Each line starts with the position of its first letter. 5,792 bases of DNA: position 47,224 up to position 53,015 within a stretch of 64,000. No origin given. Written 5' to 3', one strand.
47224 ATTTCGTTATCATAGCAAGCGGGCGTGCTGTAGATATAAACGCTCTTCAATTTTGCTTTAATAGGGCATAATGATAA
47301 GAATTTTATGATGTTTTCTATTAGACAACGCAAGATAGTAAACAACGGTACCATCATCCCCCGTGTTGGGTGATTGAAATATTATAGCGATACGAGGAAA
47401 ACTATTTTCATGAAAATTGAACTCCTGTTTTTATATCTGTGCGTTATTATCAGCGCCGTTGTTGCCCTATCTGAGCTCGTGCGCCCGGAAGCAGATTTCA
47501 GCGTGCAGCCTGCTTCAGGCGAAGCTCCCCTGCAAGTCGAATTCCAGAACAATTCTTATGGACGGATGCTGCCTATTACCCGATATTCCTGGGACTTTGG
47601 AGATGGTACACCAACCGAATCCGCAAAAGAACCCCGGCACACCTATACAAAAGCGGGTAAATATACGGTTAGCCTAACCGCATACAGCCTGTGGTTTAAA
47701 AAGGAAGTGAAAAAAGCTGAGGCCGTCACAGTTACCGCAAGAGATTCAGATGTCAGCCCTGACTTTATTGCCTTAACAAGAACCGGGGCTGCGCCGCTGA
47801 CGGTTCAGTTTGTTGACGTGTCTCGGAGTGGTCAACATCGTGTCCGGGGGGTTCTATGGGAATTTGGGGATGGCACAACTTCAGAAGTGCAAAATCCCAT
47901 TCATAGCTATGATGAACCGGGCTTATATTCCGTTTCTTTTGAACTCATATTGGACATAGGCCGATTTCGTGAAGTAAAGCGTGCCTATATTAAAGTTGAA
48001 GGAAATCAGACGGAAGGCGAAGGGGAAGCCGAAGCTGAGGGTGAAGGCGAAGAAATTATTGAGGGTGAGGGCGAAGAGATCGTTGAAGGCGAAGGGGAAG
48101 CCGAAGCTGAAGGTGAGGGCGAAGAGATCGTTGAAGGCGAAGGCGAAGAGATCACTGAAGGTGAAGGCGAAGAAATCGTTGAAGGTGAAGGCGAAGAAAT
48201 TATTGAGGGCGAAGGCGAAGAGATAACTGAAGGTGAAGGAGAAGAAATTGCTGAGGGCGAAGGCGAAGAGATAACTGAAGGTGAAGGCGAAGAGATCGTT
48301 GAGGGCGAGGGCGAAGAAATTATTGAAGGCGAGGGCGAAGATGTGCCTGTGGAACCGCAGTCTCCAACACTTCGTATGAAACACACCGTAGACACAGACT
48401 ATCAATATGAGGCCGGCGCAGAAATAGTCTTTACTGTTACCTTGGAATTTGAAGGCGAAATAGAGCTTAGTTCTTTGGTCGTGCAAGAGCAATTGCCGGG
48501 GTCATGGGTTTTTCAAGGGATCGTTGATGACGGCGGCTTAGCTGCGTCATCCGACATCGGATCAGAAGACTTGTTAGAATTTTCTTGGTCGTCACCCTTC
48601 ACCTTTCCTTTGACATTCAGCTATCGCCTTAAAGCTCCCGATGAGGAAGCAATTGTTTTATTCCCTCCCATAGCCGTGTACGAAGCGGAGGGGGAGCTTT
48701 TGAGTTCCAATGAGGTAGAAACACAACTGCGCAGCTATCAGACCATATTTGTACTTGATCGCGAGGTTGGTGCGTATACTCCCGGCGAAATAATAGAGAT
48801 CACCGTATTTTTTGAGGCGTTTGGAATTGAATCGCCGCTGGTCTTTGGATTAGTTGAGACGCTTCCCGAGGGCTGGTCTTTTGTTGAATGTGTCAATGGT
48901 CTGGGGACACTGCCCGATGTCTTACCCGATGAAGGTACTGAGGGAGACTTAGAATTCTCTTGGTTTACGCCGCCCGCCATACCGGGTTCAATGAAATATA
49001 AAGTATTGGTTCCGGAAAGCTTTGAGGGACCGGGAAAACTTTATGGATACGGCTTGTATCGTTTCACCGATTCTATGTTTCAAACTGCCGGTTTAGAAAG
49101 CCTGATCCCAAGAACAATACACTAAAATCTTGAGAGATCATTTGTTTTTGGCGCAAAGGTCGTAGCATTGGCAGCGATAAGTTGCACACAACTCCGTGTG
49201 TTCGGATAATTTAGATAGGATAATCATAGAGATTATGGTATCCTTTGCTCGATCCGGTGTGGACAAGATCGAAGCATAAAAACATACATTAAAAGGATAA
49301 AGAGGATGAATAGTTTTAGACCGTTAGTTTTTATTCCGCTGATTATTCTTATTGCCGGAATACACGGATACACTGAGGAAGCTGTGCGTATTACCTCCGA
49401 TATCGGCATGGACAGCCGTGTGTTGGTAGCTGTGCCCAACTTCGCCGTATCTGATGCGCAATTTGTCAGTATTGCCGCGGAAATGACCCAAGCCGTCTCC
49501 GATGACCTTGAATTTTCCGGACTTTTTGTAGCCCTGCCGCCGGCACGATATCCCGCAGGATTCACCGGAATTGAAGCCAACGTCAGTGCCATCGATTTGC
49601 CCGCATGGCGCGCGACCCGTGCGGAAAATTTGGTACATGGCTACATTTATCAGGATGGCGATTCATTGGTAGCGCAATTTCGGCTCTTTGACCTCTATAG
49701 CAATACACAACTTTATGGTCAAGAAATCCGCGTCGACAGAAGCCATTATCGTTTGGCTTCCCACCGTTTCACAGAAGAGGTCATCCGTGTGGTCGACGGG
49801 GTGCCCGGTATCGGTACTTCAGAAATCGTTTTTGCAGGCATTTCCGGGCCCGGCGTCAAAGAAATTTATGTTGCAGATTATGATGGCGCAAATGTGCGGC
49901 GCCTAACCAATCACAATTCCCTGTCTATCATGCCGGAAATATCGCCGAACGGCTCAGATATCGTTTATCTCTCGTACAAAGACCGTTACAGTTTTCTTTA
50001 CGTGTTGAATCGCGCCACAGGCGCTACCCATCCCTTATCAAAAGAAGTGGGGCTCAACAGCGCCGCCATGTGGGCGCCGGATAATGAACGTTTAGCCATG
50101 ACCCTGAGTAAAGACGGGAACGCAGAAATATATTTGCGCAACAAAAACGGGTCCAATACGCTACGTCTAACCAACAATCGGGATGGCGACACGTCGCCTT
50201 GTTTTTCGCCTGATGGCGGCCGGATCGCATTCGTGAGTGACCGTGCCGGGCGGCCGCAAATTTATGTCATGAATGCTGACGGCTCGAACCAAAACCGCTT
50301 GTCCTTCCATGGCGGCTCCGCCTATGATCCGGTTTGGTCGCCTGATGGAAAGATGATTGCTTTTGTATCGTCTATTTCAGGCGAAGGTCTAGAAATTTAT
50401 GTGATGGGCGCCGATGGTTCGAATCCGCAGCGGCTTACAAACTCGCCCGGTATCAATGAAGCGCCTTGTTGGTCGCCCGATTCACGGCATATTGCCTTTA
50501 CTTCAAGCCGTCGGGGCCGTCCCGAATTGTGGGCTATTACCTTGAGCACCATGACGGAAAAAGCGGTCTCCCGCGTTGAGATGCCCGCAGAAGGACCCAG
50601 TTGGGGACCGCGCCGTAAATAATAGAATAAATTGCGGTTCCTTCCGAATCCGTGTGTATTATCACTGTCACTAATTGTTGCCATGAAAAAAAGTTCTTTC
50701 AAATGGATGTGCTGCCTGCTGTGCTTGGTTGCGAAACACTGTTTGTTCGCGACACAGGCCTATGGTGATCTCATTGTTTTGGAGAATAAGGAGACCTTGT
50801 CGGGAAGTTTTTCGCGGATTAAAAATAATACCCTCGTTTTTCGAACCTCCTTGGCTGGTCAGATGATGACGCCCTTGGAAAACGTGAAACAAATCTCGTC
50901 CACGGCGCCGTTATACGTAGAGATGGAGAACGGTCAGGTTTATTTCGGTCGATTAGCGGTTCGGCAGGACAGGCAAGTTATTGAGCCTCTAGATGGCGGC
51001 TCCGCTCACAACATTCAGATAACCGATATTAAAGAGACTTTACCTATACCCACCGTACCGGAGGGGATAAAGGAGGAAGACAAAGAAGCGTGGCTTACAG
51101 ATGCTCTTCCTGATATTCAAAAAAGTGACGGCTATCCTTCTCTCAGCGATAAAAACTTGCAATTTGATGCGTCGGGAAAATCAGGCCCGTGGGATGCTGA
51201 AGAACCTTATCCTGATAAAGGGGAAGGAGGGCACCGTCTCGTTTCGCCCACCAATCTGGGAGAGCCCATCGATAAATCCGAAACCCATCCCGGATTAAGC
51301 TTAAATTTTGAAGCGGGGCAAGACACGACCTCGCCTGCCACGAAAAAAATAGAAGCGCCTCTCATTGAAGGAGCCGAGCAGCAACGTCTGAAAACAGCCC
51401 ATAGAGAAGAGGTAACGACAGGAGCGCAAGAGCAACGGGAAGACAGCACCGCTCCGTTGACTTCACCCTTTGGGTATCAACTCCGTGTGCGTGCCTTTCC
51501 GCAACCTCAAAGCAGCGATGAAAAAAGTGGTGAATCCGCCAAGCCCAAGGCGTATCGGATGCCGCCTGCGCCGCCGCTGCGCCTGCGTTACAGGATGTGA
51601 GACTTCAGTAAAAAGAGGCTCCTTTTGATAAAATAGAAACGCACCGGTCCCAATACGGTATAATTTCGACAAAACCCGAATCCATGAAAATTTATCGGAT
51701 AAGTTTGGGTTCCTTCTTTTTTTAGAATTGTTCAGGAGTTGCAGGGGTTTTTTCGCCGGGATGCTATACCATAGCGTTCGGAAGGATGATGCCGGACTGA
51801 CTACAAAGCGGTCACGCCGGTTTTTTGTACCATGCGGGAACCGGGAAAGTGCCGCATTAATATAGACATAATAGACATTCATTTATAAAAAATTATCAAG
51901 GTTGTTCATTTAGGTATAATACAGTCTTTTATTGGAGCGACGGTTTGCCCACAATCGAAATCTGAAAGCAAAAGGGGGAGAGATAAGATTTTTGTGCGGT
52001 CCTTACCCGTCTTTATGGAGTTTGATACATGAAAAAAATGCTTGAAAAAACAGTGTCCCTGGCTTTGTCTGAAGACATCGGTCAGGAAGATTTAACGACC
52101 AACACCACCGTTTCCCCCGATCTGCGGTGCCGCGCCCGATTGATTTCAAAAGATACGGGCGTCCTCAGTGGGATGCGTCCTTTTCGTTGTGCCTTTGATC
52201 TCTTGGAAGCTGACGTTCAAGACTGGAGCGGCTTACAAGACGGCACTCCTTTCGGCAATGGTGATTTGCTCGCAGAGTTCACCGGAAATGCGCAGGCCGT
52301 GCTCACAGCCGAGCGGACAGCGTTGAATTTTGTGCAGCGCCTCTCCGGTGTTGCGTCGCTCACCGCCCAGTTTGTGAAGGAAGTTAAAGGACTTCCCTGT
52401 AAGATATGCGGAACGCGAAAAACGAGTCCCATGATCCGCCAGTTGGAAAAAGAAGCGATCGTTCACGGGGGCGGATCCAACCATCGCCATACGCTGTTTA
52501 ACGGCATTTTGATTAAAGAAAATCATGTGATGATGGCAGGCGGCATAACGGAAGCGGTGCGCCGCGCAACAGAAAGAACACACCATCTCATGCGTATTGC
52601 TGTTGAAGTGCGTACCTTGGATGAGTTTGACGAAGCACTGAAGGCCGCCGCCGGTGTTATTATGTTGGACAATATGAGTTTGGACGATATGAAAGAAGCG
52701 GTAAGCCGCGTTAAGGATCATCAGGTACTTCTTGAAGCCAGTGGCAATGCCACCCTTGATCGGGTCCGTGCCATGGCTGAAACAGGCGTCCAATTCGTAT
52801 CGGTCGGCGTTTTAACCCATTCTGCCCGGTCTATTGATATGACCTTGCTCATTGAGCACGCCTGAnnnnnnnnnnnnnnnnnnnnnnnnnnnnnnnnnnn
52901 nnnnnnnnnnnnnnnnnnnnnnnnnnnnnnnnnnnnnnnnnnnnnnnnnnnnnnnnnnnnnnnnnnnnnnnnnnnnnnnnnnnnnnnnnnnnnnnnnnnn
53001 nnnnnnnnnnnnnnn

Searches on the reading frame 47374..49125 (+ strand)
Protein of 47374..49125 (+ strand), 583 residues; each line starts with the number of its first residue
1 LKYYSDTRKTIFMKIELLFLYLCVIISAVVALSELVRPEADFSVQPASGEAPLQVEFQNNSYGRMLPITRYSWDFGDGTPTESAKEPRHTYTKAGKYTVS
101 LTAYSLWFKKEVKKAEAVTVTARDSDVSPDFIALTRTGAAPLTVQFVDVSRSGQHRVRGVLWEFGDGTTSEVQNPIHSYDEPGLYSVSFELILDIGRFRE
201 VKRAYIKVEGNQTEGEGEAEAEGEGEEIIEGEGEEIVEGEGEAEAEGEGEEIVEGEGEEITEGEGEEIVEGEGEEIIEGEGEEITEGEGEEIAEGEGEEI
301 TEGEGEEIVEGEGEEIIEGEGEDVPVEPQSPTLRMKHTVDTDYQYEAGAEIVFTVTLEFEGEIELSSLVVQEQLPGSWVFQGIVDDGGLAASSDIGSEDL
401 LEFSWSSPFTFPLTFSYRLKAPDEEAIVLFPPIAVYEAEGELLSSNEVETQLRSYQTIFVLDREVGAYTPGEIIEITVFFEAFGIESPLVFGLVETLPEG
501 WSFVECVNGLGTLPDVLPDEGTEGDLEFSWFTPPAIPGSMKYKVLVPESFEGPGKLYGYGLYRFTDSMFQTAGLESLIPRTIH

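Call 54: search_protein_families(library=pfam, proteins=[window:47374-49125:+], max_evalue=0.0001)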
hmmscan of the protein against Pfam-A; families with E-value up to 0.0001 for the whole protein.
window:47374-49125:+ (583 aa): 2 families
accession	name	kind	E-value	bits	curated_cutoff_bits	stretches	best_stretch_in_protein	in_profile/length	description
PF18911.6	PKD_4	-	1.9e-26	92.4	27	2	36-103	2-68/85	PKD domain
PF00801.26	PKD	-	7.2e-20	71.2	23.5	2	43-103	5-65/80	PKD domain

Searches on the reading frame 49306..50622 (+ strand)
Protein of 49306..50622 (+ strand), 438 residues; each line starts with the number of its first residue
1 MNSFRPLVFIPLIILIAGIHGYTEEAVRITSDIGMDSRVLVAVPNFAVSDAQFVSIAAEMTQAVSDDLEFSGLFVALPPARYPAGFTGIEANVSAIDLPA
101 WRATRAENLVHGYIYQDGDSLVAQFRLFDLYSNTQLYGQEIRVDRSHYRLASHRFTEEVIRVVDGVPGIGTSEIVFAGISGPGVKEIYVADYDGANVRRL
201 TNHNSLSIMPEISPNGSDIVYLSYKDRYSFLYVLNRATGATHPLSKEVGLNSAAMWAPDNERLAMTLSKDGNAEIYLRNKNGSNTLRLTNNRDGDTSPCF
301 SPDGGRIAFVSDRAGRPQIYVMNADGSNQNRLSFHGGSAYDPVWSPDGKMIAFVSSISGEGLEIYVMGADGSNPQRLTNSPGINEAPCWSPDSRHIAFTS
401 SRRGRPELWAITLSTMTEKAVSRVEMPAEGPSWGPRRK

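Call 63: search_protein_families(library=pfam, proteins=[window:49306-50622:+], max_evalue=0.0001)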
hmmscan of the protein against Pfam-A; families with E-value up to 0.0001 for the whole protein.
window:49306-50622:+ (438 aa): 5 families
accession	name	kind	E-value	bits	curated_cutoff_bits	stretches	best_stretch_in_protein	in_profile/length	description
PF07676.18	PD40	-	9.6e-44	146.9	20.9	3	375-409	2-37/38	WD40-like Beta Propeller Repeat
PF04052.18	TolB_N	-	2.2e-14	53.9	22.4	1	34-136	8-106/106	TolB amino-terminal domain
PF00930.27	DPPIV_N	-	2.5e-10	40.1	22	0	272-336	22-82/354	Dipeptidyl peptidase IV (DPP IV) N-terminal region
PF14583.12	Pectate_lyase22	-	1.4e-08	34.3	30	0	319-370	218-270/386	Oligogalacturonate lyase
PF25174.1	Beta-prop_THOC3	-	5.5e-06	26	305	0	204-311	88-190/272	THOC3 beta-propeller domain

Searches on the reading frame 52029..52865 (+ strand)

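Call 63: search_protein_families(library=pfam, proteins=[window:52029-52865:+], max_evalue=0.0001)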
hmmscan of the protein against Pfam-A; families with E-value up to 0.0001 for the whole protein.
window:52029-52865:+ (278 aa): 2 families
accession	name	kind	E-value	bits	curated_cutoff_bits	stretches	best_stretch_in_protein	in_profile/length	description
PF01729.25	QRPTase_C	-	2.3e-52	177.6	23.1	1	108-273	1-168/169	Quinolinate phosphoribosyl transferase, C-terminal domain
PF02749.22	QRPTase_N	-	8.3e-19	68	27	1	21-106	1-82/82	Quinolinate phosphoribosyl transferase, N-terminal domain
